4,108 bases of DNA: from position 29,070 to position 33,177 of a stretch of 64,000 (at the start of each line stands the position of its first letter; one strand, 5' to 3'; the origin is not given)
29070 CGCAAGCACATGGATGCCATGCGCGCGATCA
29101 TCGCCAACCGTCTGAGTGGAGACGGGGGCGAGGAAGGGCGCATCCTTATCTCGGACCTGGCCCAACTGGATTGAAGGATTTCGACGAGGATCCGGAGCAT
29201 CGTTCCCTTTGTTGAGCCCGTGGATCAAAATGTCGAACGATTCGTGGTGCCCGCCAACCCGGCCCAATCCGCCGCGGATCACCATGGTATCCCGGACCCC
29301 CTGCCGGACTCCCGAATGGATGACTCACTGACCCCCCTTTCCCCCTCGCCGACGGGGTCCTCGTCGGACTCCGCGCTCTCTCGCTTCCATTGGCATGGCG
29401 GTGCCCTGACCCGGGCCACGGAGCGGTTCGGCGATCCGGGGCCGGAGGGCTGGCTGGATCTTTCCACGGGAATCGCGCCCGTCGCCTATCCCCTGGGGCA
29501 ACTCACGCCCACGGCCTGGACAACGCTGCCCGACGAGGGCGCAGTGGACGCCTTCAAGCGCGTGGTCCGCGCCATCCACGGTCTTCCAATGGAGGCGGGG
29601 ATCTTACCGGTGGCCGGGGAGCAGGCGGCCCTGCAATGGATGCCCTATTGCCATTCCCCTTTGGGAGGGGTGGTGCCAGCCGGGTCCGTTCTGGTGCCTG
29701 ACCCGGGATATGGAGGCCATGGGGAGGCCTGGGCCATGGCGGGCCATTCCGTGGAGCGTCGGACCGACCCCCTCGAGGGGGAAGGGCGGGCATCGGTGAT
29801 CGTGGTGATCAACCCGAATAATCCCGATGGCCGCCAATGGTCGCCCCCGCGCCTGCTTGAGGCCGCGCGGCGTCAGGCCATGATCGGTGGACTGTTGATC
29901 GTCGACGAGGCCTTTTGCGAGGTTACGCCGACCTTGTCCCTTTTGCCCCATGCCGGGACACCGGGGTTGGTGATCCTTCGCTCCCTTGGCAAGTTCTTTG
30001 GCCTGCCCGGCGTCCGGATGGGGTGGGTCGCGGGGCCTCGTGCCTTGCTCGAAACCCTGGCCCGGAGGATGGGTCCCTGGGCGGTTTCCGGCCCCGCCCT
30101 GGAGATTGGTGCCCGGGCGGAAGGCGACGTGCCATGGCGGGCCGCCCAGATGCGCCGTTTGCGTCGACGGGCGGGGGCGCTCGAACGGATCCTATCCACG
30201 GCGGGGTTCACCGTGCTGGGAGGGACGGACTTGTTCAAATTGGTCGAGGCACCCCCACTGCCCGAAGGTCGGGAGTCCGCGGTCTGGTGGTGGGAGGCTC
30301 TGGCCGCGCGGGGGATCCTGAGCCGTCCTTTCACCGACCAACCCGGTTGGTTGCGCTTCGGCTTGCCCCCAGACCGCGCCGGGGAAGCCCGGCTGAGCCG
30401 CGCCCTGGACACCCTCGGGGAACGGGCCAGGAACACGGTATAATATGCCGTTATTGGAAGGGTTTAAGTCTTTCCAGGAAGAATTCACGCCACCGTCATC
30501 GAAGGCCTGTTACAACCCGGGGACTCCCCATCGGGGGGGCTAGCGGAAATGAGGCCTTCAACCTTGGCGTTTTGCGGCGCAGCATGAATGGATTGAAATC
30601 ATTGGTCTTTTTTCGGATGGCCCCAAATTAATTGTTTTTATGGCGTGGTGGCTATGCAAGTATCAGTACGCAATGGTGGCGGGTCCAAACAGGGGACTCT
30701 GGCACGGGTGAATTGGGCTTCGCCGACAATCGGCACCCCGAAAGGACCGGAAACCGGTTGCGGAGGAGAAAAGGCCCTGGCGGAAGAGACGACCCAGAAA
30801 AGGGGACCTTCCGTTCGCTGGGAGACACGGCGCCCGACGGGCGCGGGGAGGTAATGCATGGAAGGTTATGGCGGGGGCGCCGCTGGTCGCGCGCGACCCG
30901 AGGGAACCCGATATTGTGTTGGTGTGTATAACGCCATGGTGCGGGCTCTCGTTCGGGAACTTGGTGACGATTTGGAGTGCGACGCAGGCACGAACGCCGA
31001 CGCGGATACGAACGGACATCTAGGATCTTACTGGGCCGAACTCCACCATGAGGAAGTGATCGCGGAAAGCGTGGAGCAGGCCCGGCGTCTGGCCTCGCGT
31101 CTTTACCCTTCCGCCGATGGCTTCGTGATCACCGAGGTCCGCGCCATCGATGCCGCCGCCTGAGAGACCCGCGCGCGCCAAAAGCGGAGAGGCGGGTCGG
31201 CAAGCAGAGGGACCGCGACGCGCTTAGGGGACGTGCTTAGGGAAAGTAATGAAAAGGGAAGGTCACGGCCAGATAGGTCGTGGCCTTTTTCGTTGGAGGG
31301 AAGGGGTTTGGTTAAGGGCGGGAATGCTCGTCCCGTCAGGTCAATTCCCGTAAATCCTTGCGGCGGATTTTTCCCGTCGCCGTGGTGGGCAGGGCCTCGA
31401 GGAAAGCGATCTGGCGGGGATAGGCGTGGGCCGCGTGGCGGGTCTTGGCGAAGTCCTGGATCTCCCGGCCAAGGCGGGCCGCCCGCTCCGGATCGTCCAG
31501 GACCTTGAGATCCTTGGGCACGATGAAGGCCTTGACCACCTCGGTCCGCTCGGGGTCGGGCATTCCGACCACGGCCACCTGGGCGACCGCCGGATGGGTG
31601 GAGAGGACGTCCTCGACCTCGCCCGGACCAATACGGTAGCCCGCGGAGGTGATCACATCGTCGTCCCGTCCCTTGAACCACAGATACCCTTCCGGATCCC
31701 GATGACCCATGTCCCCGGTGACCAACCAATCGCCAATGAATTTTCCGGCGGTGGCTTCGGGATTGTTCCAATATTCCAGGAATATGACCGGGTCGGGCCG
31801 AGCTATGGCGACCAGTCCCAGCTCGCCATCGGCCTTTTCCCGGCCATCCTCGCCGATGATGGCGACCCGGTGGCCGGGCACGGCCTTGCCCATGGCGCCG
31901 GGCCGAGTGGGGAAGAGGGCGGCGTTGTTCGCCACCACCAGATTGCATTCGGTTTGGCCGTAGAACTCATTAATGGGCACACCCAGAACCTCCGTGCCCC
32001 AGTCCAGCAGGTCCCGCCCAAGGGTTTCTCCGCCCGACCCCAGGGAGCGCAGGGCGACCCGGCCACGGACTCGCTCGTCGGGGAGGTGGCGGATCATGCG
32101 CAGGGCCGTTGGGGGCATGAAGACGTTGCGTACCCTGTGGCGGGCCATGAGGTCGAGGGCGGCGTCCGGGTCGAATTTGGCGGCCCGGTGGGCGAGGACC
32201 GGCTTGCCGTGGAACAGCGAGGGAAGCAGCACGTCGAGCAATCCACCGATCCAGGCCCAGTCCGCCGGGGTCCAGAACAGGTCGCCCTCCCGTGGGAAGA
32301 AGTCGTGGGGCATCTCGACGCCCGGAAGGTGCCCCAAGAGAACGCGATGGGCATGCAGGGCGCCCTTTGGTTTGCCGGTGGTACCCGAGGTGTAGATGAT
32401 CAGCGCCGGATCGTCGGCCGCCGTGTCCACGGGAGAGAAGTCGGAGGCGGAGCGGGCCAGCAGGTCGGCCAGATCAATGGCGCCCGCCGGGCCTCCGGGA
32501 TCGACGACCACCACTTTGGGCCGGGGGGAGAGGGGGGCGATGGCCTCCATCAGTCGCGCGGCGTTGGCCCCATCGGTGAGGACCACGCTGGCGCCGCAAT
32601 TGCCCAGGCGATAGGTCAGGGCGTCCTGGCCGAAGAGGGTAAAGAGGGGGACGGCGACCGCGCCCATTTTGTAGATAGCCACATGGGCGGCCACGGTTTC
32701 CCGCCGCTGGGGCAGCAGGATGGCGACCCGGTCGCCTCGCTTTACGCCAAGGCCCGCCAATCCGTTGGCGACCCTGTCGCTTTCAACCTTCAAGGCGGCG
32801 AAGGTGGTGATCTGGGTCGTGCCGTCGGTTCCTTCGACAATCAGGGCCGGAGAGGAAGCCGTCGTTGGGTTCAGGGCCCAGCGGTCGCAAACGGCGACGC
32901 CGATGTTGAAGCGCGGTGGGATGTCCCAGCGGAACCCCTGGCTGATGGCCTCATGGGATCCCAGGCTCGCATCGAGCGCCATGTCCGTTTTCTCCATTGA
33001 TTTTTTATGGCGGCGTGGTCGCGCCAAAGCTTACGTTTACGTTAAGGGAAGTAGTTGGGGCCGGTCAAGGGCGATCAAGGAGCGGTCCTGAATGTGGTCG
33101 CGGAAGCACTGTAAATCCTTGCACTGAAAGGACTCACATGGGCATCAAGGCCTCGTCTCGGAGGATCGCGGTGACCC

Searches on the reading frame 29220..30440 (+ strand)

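Call 19: search_protein_families(library=pfam, proteins=[window:29220-30440:+], max_evalue=0.001)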
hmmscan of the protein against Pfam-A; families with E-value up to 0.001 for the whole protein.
window:29220-30440:+ (407 aa): 1 family
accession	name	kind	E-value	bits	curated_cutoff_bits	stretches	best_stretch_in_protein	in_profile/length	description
PF00155.27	Aminotran_1_2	-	5.6e-23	82.1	19.7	1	157-382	94-346/361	Aminotransferase class I and II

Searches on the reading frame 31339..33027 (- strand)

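Call 20: search_protein_families(library=pfam, proteins=[window:31339-33027:-], max_evalue=0.001)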
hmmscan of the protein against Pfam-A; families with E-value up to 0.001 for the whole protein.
window:31339-33027:- (563 aa): 2 families
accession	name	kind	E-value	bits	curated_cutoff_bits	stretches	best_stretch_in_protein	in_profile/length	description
PF00501.34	AMP-binding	-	1.1e-68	232.3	29.9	1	59-420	11-384/384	AMP-binding enzyme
PF13193.12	AMP-binding_C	-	1.7e-20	74.1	24.5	1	470-553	1-76/76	AMP-binding enzyme C-terminal domain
